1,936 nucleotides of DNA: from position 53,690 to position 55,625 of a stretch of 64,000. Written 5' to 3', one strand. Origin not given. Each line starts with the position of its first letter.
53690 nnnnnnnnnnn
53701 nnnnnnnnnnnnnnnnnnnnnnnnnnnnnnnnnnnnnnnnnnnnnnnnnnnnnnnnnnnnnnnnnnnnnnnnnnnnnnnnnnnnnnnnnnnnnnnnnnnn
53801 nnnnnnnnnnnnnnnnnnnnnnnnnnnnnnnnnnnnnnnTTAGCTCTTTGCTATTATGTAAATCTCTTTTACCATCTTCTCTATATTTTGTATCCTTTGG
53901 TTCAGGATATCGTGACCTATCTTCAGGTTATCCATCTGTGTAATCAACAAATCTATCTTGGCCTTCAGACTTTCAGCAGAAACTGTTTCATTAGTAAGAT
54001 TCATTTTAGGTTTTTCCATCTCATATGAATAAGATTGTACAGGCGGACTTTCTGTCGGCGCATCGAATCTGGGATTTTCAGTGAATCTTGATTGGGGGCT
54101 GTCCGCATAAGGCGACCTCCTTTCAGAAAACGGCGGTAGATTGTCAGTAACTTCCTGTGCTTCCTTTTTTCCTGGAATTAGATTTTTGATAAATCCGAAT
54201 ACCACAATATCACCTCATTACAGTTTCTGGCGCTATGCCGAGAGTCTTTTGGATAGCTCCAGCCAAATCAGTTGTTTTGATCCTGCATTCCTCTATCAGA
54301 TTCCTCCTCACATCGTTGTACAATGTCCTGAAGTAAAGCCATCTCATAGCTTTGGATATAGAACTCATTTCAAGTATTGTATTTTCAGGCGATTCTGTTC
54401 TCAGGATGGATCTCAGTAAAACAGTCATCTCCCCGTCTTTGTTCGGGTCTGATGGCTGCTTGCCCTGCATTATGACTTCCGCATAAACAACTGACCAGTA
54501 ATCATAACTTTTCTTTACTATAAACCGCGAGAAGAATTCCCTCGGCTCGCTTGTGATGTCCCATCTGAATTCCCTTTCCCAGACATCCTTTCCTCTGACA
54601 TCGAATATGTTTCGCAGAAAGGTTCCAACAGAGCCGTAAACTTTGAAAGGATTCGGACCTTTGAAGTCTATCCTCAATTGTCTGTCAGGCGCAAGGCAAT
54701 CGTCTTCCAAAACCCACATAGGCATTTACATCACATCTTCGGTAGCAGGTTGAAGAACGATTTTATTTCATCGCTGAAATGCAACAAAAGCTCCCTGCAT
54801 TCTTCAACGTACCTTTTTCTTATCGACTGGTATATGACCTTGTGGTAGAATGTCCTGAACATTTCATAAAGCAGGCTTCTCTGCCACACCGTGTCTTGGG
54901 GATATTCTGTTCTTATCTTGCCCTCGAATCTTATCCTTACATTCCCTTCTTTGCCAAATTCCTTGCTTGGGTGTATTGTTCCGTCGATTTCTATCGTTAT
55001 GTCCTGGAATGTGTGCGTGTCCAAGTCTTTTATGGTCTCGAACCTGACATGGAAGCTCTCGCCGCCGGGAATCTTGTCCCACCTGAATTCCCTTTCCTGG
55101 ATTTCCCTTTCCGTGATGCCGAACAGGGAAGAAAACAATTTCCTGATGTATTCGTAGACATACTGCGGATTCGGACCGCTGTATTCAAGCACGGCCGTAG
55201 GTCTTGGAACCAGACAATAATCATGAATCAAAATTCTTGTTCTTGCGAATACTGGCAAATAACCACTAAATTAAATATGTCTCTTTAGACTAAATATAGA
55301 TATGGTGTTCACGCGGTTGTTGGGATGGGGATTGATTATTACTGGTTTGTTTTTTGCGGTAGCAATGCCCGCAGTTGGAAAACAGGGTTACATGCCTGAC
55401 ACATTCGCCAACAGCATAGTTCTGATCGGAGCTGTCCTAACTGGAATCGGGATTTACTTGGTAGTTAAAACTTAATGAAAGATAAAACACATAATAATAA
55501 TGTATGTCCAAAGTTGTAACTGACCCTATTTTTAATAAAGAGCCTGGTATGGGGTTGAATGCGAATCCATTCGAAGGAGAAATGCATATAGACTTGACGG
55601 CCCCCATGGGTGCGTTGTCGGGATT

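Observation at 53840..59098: Block of six co-localised genes with no recognisable families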

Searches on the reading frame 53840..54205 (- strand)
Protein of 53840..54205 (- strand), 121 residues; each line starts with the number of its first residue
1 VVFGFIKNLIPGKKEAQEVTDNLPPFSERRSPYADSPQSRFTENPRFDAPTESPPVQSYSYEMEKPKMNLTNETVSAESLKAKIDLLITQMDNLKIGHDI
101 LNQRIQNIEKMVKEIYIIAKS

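Call 3: search_protein_families(library=pfam, proteins=[window:53840-54205:-], max_evalue=1)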
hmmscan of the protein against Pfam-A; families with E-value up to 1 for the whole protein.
window:53840-54205:- (121 aa): 3 families
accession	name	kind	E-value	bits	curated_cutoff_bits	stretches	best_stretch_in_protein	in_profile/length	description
PF24423.1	OVT1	-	0.0071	17.2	30.9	1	76-115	37-76/100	Major antigen, helical domain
PF13851.11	GAS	-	0.0097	15.7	32.3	1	61-116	71-126/200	Growth-arrest specific micro-tubule binding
PF24989.1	DUF7776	-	0.17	12.8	27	1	73-114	2-43/70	Domain of unknown function (DUF7776)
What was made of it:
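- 53840..54205 (-): E: 121-aa protein. It has a short basic/hydrophobic N-terminus (family consensus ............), a variable Pro/Glu-rich linker, and a conserved C-terminal ~45-aa helix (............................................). It is the last gene of the minus-strand operon C-D-E. Only weak coiled-coil-type Pfam hits (call 3).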

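Call 4: search_protein_families(library=ncbifam, proteins=[window:53840-54205:-], max_evalue=1)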
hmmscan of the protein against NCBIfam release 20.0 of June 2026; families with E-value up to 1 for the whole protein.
window:53840-54205:- (121 aa): 2 families
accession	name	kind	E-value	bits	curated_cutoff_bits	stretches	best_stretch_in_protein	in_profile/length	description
NF038218.1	IcmG_DotF_IVB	equivalog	0.0038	16.9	200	1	2-115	64-171/266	type IVB secretion system protein IcmG/DotF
NF010416.0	PRK13842.1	subfamily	0.051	12.8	360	1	72-111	178-217/267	conjugal transfer protein TrbJ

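Call 5: search_protein_families(library=phrogs, proteins=[window:53840-54205:-], max_evalue=0.1)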
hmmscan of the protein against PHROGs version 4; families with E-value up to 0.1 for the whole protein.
window:53840-54205:- (121 aa): 1 family
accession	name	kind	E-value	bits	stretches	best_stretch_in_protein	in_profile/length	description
phrog_774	-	unknown function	0.087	14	0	81-110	98-127/134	-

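Call 6: search_protein_families(library=padloc, proteins=[window:53840-54205:-], max_evalue=0.1)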
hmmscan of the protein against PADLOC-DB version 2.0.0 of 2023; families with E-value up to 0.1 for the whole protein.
window:53840-54205:- (121 aa): 0 families

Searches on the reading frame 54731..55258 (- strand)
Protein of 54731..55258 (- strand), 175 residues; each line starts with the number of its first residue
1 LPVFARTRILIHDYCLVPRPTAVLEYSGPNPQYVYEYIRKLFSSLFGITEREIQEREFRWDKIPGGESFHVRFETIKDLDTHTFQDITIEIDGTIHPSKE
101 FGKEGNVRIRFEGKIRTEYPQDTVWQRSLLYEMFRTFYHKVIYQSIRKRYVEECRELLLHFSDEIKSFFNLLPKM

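Call 3: search_protein_families(library=pfam, proteins=[window:54731-55258:-], max_evalue=1)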
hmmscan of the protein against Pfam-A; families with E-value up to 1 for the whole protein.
window:54731-55258:- (175 aa): 1 family
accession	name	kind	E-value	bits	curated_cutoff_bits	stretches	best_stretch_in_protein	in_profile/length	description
PF22716.1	SNaCT11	-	0.021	15.5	27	1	99-163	36-96/164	Short NACHT-associated C-Terminal domain, family 11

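Call 4: search_protein_families(library=ncbifam, proteins=[window:54731-55258:-], max_evalue=1)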
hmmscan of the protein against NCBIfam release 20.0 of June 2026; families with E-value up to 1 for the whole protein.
window:54731-55258:- (175 aa): 1 family
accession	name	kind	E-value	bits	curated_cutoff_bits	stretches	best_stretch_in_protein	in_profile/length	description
NF005977.0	PRK08068.1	subfamily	0.06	12.6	494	1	56-111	311-367/391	transaminase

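Call 5: search_protein_families(library=phrogs, proteins=[window:54731-55258:-], max_evalue=0.1)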
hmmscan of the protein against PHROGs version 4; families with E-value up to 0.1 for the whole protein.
window:54731-55258:- (175 aa): 0 families

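Call 6: search_protein_families(library=padloc, proteins=[window:54731-55258:-], max_evalue=0.1)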
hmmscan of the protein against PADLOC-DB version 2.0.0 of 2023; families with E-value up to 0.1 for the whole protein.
window:54731-55258:- (175 aa): 0 families

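Call 52: search_solved_structures(query=A3, max_evalue=5)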
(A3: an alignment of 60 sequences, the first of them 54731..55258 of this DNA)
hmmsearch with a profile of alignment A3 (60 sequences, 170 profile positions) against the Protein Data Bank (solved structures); distinct sequences matched with E-value up to 5: 7.
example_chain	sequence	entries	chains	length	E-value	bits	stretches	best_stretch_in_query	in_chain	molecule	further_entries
2atz_A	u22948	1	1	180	0.21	14.2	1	15-40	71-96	H. pylori predicted coding region HP0184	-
5lsl_A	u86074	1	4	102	0.37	13.4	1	92-158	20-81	Protein HSH49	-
6sw9_9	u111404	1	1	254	0.62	12.6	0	15-48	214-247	Translation initiation factor 2 subunit alpha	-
2aho_B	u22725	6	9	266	0.64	12.6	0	15-48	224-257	Translation initiation factor 2 alpha subunit | Translation initiation factor 2 subunit alpha | aIF2-alpha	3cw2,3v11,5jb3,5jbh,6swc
3qsy_B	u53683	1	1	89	0.69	12.5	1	15-48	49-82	Translation initiation factor 2 subunit alpha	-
2qmu_B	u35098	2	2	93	0.75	12.4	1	15-48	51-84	Translation initiation factor 2 alpha subunit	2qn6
5cw9_A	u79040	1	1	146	1.3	11.6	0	18-43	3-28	De novo designed ferredoxin-ferredoxin domain insertion protein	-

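Call 67: find_homologous_proteins(query=window:54731-55258:-)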
Query window:54731-55258:- (175 aa): 250 proteins with E <= 0.001 among 266 candidates; the best 120 are listed.
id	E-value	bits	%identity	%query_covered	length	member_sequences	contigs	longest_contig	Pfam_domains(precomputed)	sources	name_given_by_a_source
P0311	5.1e-99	347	83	100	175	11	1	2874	-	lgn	-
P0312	7.2e-98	344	99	87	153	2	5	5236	-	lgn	-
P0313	3.2e-96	338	82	99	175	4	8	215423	-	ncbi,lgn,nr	ncbi:MAG: hypothetical protein HYT70_02730 [Candidatus Aenigmarchaeota archaeon]|nr:hypothetical pro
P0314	1.1e-95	336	81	100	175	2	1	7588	-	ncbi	-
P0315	1.6e-95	336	80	100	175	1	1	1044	-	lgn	-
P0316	2.2e-95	336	78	100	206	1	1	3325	-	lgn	-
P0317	2.5e-95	335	81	100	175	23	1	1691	-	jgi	jgi:hypothetical protein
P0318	7.0e-94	331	81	100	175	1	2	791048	-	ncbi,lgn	-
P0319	4.9e-93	328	79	100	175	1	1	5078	-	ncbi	-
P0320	5.8e-91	321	76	99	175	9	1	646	-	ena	-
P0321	2.7e-80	286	68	99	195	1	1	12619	-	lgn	-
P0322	4.4e-77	276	66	100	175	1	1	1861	-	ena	-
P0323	5.0e-76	272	66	100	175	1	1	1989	-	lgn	-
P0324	6.0e-76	272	65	100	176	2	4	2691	-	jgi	jgi:hypothetical protein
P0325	3.1e-75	270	63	100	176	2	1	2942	-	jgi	-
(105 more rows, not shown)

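Call 95: search_protein_families(library=pfam, alignment_id=A3, max_evalue=1)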
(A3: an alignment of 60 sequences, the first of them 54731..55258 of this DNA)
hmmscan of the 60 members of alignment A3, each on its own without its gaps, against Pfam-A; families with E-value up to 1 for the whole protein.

A. member 1, window:54731-55258:- (175 aa): 1 family
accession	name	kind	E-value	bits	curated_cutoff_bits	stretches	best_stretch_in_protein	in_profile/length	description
PF22716.1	SNaCT11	-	0.021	15.5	27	1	99-163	36-96/164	Short NACHT-associated C-Terminal domain, family 11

B. families by the number of members that match (of 60 scanned): 19 families
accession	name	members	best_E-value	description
PF22716.1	SNaCT11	4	0.019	Short NACHT-associated C-Terminal domain, family 11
PF18671.6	4HPAD_g_N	3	0.0076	4-Hydroxyphenylacetate decarboxylase subunit gamma N-terminal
PF22199.2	FKBP26_IF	1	0.0038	FKBP26, IF domain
PF22002.1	MTLN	1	0.016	Mitoregulin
PF11537.13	NitrOD5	1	0.018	Nitrosopumilus output domain 5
PF18517.6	LZ3wCH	1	0.019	Leucine zipper with capping helix domain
PF12918.12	TcdB_N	1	0.03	TcdB toxin N-terminal helical domain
PF00635.32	Motile_Sperm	1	0.052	MSP (Major sperm protein) domain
PF12840.13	HTH_20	1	0.061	Helix-turn-helix domain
PF21566.2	NagA_C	1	0.088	Beta-N-acetylglucosaminidase, C-terminal domain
PF04700.17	Baculo_gp41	1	0.096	Structural glycoprotein p40/gp41 conserved region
PF19872.4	DUF6345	1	0.1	Family of unknown function (DUF6345)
PF04046.21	PSP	1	0.11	PSP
PF16346.12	GH32_BT1760-like_C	1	0.12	GH32, BT1760-like, C-terminal domain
PF06363.16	Picorna_P3A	1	0.14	Picornaviridae P3A protein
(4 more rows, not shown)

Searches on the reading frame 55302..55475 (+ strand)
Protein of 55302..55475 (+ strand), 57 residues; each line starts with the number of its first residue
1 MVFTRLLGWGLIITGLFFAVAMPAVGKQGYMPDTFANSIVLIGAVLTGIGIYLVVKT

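Call 3: search_protein_families(library=pfam, proteins=[window:55302-55475:+], max_evalue=1)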
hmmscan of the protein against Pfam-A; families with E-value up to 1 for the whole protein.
window:55302-55475:+ (57 aa): 1 family
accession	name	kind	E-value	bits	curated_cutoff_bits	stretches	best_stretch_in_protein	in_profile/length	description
PF11628.13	TCR_zetazeta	-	0.53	10.5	25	1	9-18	15-24/31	T-cell surface glycoprotein CD3 zeta chain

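Call 4: search_protein_families(library=ncbifam, proteins=[window:55302-55475:+], max_evalue=1)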
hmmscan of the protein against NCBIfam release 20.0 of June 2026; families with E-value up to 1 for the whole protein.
window:55302-55475:+ (57 aa): 3 families
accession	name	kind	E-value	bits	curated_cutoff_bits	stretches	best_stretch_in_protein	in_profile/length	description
NF006752.0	PRK09272.1-5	equivalog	0.022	15.1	162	1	3-42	59-100/110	hypothetical protein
NF041475.1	membrane_YoaI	equivalog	0.13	12.3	45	1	11-22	10-21/34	small membrane protein YoaI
TIGR01167.1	LPXTG_anchor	domain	0.38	11.5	15.9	1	34-56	8-30/34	LPXTG cell wall anchor domain-containing protein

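Call 5: search_protein_families(library=phrogs, proteins=[window:55302-55475:+], max_evalue=0.1)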
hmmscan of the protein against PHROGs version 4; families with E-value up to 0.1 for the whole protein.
window:55302-55475:+ (57 aa): 0 families

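Call 6: search_protein_families(library=padloc, proteins=[window:55302-55475:+], max_evalue=0.1)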
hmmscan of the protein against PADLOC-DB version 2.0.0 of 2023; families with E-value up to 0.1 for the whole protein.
window:55302-55475:+ (57 aa): 0 families
